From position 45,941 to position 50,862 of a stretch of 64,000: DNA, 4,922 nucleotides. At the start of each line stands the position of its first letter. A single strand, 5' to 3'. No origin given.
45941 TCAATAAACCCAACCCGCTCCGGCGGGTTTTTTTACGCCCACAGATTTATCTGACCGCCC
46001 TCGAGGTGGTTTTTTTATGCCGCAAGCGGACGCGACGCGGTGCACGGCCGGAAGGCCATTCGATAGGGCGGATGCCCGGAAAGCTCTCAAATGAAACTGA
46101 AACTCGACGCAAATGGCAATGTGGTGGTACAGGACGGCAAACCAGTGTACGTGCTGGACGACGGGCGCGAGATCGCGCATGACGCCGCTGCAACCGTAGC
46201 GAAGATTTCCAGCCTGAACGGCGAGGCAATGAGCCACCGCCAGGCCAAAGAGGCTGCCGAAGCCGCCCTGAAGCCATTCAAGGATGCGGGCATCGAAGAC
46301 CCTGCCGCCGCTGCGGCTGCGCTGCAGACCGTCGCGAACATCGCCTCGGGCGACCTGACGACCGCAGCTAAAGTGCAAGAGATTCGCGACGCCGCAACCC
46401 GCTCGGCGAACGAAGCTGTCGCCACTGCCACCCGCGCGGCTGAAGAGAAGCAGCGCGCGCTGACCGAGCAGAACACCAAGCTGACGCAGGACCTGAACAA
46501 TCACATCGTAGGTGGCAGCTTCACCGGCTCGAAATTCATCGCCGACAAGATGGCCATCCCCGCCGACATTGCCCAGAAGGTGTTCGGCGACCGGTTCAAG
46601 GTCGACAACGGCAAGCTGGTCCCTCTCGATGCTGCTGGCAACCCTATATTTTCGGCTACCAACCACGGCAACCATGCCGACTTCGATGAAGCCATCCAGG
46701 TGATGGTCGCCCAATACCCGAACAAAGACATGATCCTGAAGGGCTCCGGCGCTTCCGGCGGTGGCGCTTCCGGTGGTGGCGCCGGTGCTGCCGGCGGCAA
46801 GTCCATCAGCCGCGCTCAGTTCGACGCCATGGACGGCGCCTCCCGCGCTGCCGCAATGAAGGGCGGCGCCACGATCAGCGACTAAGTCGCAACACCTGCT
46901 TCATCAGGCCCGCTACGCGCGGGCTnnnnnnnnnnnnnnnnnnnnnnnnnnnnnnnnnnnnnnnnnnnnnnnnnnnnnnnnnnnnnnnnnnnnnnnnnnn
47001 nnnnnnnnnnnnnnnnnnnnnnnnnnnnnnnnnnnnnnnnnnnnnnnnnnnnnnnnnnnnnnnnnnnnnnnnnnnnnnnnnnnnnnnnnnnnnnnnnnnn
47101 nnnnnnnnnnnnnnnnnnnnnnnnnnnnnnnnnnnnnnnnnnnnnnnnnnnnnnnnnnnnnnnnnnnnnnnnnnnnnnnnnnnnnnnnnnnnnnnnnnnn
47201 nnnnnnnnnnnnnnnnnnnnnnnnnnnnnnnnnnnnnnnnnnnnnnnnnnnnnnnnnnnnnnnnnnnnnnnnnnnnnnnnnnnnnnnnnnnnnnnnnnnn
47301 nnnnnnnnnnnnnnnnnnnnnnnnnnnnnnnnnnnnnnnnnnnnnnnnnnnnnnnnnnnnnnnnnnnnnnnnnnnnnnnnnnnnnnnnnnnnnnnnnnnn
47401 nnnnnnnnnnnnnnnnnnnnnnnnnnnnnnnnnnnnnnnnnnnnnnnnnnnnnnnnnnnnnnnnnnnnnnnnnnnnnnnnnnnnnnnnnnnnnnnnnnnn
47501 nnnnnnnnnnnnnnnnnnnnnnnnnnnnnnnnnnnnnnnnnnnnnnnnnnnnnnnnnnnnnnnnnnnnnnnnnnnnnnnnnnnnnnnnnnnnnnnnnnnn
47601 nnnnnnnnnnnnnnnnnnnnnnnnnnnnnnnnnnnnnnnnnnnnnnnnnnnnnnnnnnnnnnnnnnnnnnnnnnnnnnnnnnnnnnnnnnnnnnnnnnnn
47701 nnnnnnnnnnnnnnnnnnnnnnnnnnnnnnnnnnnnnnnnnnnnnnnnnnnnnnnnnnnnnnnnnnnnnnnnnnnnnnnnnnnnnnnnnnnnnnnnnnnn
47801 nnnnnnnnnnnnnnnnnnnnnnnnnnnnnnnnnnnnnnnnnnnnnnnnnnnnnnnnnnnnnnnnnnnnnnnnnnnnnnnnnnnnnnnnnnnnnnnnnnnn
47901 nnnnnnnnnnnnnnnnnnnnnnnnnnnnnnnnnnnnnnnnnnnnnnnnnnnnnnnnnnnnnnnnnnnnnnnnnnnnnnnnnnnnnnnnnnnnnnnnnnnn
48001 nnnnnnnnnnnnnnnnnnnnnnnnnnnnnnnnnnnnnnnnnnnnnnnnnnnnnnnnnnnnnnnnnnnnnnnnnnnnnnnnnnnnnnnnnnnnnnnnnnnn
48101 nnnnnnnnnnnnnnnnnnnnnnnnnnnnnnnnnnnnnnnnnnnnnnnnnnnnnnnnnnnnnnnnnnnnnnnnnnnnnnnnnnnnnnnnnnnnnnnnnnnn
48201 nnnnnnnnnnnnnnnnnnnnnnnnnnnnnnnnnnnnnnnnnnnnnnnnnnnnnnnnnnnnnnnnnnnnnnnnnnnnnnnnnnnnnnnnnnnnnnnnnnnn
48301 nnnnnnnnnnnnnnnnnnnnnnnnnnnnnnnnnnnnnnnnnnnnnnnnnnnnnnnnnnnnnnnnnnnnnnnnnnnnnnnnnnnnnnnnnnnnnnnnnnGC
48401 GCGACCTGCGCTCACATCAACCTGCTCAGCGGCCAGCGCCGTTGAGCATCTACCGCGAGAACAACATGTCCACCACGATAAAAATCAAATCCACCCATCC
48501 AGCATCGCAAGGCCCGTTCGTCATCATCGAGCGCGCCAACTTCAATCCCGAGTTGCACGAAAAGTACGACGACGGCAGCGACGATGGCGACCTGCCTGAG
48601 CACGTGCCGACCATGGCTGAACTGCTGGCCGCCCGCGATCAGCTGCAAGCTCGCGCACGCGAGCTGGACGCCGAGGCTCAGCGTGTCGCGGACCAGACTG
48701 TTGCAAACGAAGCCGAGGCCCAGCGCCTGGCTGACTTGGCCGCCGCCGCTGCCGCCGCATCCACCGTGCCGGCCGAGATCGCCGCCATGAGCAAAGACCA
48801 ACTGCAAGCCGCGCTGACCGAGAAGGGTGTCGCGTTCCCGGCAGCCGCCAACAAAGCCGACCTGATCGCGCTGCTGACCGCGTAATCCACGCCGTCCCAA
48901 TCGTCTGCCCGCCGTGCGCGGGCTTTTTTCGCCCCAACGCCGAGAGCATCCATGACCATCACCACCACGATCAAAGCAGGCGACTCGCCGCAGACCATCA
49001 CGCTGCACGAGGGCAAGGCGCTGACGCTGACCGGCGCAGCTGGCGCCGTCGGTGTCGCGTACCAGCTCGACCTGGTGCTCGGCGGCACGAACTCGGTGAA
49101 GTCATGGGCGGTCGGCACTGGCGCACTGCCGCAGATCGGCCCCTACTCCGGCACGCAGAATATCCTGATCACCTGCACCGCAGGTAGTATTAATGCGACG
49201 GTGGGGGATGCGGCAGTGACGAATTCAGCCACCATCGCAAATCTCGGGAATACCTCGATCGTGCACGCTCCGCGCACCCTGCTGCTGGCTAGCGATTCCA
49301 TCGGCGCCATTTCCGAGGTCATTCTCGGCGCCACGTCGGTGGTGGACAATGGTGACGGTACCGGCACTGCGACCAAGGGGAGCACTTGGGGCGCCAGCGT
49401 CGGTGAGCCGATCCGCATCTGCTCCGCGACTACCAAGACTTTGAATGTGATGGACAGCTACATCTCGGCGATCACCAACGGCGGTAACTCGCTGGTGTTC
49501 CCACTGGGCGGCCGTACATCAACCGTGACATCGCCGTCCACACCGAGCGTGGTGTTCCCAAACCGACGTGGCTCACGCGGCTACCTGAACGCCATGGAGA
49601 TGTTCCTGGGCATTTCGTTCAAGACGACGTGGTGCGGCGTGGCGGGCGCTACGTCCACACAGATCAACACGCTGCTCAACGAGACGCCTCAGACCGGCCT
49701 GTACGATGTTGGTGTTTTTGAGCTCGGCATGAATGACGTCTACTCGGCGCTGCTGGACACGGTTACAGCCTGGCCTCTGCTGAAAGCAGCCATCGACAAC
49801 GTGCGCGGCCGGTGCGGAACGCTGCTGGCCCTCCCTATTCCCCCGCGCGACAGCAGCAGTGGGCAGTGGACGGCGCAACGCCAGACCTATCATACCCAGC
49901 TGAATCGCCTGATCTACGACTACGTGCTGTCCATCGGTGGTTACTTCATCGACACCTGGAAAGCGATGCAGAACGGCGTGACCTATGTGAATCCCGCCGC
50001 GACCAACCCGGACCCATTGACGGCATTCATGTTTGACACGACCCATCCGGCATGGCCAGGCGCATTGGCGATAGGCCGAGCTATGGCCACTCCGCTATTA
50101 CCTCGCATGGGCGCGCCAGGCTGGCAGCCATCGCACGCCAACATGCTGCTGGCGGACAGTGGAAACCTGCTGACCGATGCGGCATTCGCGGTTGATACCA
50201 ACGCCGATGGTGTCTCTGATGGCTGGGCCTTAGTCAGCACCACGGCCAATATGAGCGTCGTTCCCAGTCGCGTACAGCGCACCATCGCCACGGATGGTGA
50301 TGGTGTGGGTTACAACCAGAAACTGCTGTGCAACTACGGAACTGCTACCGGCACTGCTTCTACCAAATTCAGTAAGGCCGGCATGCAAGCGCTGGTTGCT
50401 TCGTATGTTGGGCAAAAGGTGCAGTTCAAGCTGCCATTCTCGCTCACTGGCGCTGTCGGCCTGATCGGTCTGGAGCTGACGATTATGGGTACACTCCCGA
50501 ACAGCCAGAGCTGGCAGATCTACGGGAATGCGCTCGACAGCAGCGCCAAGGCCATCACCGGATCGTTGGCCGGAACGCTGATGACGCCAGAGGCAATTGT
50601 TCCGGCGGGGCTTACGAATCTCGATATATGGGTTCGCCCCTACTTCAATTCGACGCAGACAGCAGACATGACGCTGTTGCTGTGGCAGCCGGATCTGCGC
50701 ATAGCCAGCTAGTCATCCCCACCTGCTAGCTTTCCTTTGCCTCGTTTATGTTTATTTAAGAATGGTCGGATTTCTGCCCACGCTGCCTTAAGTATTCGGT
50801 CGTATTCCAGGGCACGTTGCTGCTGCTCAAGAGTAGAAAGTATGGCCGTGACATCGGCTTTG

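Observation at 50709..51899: Low-GC reverse-strand moron with HExxH motif inserted in the head-tail operon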

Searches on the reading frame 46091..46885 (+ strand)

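Call 15: search_protein_families(library=phrogs, proteins=[window:46091-46885:+], max_evalue=0.001)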
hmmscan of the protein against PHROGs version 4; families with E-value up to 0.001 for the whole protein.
window:46091-46885:+ (264 aa): 3 families
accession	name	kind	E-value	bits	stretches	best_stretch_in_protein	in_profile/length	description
phrog_784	-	unknown function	5.6e-81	272.9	1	1-261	4-247/250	-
phrog_206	-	head and packaging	2e-23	84.5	1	15-257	25-250/263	head scaffolding protein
phrog_7402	-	unknown function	0.00034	22.1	1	140-227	3-94/123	-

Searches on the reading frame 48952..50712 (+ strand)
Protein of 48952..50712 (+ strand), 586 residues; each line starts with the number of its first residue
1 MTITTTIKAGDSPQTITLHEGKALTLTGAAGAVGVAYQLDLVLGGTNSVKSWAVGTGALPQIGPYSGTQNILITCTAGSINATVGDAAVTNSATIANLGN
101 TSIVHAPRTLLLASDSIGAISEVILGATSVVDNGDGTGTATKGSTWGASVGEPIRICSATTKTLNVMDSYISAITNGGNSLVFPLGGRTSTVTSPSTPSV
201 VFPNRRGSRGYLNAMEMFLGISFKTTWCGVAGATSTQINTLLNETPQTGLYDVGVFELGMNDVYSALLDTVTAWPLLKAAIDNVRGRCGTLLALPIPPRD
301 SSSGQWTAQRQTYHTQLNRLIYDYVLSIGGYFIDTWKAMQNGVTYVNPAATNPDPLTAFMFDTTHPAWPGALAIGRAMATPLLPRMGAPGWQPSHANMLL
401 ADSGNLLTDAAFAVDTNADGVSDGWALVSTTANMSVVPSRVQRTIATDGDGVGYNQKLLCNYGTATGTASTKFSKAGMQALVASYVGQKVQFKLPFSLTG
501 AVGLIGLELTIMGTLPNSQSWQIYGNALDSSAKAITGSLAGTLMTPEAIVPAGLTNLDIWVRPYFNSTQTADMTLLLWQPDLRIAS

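Call 15: search_protein_families(library=phrogs, proteins=[window:48952-50712:+], max_evalue=0.001)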
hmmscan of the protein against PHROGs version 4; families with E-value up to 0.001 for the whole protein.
window:48952-50712:+ (586 aa): 1 family
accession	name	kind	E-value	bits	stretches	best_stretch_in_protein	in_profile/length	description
phrog_6102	-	moron, auxiliary metabolic gene and host takeover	1.5e-08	34.8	1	230-572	81-430/442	lipase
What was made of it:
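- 48952..50712 (+): Left border: 586-aa head-module protein with a conserved N-terminal stretch of about 90 aa and a variable C-terminus (GDSL/SGNH-like, sub-threshold). phrog_6102 lipase, E 1.5e-8 (call 15).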

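Call 66: search_protein_families(library=pfam, proteins=[window:48952-50712:+], max_evalue=0.01)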
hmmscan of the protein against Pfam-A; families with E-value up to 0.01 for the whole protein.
window:48952-50712:+ (586 aa): 1 family
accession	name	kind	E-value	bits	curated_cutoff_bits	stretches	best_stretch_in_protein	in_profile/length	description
PF13472.12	Lipase_GDSL_2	-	7.1e-07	30.3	32.9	1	218-342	26-156/178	GDSL-like Lipase/Acylhydrolase family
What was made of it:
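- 48952..50712 (+): Pfam Lipase_GDSL_2 30.3 bits against a 32.9 cut-off (call 66).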
